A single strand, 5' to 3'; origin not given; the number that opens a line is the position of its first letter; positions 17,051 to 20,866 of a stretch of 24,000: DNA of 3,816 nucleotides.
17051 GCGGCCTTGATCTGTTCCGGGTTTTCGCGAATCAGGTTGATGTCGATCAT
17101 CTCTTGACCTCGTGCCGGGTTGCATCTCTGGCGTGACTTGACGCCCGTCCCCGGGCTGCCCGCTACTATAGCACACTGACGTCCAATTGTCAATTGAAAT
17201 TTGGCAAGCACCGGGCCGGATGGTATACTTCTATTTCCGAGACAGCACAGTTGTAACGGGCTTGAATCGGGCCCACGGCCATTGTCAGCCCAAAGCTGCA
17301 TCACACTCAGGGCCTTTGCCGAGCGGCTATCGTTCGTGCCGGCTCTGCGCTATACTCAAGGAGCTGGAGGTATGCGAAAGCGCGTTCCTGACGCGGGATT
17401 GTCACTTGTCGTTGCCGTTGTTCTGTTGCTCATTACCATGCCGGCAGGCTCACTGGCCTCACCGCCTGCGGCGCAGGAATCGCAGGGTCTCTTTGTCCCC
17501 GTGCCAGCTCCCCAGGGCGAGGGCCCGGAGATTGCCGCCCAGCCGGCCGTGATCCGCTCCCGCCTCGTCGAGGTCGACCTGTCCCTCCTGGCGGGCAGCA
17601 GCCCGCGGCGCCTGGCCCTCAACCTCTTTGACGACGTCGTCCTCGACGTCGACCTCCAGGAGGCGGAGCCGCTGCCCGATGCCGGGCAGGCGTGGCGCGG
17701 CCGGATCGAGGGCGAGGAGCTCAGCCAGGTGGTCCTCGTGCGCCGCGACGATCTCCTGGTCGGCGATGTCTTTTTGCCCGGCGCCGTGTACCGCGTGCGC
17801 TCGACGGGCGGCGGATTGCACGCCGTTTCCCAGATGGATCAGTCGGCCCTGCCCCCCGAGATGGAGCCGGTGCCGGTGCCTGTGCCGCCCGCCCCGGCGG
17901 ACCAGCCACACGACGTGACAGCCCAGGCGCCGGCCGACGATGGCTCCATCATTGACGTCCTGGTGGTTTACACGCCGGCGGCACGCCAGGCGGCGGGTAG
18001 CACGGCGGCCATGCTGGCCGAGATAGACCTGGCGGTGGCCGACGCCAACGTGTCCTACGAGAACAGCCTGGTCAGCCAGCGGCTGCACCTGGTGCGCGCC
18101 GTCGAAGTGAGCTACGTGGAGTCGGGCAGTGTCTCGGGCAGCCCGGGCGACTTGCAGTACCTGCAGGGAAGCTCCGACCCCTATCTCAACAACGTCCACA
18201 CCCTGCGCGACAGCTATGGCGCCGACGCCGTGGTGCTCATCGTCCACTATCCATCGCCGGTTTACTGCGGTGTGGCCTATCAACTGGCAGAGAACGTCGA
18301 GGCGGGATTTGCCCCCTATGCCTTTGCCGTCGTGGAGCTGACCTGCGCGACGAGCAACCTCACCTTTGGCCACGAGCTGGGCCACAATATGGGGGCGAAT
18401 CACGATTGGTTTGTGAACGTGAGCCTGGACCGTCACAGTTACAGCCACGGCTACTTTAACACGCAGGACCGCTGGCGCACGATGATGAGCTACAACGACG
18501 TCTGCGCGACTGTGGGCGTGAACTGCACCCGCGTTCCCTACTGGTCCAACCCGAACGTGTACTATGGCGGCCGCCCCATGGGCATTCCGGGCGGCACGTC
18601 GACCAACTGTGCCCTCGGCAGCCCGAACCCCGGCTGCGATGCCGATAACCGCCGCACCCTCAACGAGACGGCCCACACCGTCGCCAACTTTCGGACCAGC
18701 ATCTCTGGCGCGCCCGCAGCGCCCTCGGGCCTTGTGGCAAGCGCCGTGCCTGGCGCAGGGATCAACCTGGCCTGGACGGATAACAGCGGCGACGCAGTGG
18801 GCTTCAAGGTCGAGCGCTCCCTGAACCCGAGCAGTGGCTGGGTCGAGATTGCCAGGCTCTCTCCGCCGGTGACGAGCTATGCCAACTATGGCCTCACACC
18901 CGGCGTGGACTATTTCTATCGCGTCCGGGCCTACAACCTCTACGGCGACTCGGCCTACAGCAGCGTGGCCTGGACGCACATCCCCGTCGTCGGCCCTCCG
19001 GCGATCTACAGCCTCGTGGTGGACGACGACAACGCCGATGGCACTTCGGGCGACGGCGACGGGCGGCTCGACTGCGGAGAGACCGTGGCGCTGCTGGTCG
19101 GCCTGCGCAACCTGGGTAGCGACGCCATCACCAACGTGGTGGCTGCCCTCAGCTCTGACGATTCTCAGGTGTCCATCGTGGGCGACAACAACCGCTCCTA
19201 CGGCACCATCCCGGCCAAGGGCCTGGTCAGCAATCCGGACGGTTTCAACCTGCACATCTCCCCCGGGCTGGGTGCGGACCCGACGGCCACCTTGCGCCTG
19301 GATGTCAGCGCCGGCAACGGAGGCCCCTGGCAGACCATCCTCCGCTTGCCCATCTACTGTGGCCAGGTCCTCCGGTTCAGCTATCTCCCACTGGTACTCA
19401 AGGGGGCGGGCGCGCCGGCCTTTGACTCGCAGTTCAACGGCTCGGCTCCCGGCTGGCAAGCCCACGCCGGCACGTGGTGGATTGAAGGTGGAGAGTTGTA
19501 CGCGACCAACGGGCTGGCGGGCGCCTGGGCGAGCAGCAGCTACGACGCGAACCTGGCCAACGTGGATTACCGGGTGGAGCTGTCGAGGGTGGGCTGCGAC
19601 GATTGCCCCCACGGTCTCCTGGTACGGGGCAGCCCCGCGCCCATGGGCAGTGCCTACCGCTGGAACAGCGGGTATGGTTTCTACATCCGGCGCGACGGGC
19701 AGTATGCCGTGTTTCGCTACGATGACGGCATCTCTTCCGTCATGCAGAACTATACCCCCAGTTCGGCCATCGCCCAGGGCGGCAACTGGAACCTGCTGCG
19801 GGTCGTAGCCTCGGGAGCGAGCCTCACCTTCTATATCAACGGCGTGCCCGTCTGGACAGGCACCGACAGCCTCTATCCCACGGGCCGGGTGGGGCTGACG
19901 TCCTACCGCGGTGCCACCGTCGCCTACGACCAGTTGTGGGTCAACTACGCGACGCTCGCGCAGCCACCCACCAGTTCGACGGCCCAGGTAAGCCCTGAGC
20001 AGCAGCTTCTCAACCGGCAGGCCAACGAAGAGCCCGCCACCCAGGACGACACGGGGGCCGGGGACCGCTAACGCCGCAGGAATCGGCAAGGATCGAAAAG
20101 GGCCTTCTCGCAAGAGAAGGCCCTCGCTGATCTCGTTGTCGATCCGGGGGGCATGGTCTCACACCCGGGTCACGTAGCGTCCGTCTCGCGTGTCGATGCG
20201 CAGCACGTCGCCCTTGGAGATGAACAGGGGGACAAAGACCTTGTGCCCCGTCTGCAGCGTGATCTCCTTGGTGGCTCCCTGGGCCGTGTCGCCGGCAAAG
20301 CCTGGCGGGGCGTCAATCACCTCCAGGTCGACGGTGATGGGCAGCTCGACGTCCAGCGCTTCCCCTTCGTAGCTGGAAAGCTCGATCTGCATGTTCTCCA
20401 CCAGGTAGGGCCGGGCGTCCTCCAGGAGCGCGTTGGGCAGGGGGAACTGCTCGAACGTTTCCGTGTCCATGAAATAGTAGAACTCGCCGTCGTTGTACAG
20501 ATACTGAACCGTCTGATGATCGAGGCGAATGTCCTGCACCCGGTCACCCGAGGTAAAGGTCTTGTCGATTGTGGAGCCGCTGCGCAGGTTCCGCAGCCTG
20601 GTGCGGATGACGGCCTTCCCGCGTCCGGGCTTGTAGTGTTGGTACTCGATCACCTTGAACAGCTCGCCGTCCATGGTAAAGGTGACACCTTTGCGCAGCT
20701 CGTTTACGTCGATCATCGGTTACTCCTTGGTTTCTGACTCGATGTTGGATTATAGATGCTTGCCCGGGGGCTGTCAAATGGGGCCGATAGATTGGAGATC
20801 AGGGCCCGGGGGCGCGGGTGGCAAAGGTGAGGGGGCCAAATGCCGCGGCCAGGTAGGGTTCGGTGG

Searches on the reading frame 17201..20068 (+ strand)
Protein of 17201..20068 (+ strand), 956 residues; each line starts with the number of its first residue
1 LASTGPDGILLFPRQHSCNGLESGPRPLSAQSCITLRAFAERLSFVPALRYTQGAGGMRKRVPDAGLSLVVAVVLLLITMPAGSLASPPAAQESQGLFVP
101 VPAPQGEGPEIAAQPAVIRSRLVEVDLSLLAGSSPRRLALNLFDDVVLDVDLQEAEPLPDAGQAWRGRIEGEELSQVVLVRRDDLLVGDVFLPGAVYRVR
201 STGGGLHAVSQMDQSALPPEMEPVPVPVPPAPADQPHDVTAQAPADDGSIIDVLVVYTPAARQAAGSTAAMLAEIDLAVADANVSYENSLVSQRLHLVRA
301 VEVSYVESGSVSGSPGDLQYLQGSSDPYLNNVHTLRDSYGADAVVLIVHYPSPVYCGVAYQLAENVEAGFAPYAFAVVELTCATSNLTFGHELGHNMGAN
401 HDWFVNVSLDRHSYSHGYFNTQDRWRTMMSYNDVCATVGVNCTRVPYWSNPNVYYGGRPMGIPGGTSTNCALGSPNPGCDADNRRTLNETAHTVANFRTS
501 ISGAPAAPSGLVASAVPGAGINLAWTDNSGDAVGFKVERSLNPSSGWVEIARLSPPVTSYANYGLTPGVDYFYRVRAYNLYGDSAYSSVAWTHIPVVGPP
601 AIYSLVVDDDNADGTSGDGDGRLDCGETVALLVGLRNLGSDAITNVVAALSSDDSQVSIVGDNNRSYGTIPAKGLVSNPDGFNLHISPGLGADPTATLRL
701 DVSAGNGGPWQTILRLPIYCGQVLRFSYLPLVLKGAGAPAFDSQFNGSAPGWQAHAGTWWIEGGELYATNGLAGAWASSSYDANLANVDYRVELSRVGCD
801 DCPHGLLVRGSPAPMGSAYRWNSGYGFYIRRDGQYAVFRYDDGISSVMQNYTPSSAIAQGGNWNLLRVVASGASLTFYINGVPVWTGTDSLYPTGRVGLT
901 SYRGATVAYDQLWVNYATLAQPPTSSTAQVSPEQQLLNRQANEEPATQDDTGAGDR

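Call 25: search_protein_families(library=pfam, proteins=[window:17201-20068:+], max_evalue=0.01)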
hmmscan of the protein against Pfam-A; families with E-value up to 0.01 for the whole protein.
window:17201-20068:+ (956 aa): 7 families
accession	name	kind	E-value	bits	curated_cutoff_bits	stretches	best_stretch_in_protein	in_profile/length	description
PF13688.12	Reprolysin_5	-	1.9e-14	54.8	27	1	250-432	4-187/196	Metallo-peptidase family M12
PF13583.11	Reprolysin_4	-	2.7e-13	50.5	22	1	250-434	4-178/203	Metallo-peptidase family M12B Reprolysin-like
PF13582.12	Reprolysin_3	-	5.6e-11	43.5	22.4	1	273-402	2-123/123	Metallo-peptidase family M12B Reprolysin-like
PF06439.18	3keto-disac_hyd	-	7.7e-09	36.3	26.8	1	743-914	4-186/187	3-keto-disaccharide hydrolase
PF00041.27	fn3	-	7.6e-07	29.7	25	1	507-588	2-79/84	Fibronectin type III domain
PF13385.13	Laminin_G_3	-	0.00016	22.3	27.6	1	823-893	44-111/151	Concanavalin A-like lectin/glucanases superfamily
PF13574.12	Reprolysin_2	-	0.0069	16.7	27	0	371-406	114-146/195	Metallo-peptidase family M12B Reprolysin-like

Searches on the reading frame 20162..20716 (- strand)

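Call 92: search_protein_families(library=pfam, proteins=[window:20162-20716:-], max_evalue=0.001)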
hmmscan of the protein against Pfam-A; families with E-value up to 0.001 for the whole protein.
window:20162-20716:- (185 aa): 3 families
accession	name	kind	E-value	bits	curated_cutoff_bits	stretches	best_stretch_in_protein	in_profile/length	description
PF08207.18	EFP_N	-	4.5e-23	81.4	23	1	4-60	2-58/58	Elongation factor P (EF-P) KOW-like domain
PF01132.26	EFP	-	4e-22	78.4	27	1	69-121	2-54/54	Elongation factor P (EF-P) OB domain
PF09285.17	Elong-fact-P_C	-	1.2e-21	76.6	25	1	129-184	1-56/56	Elongation factor P, C-terminal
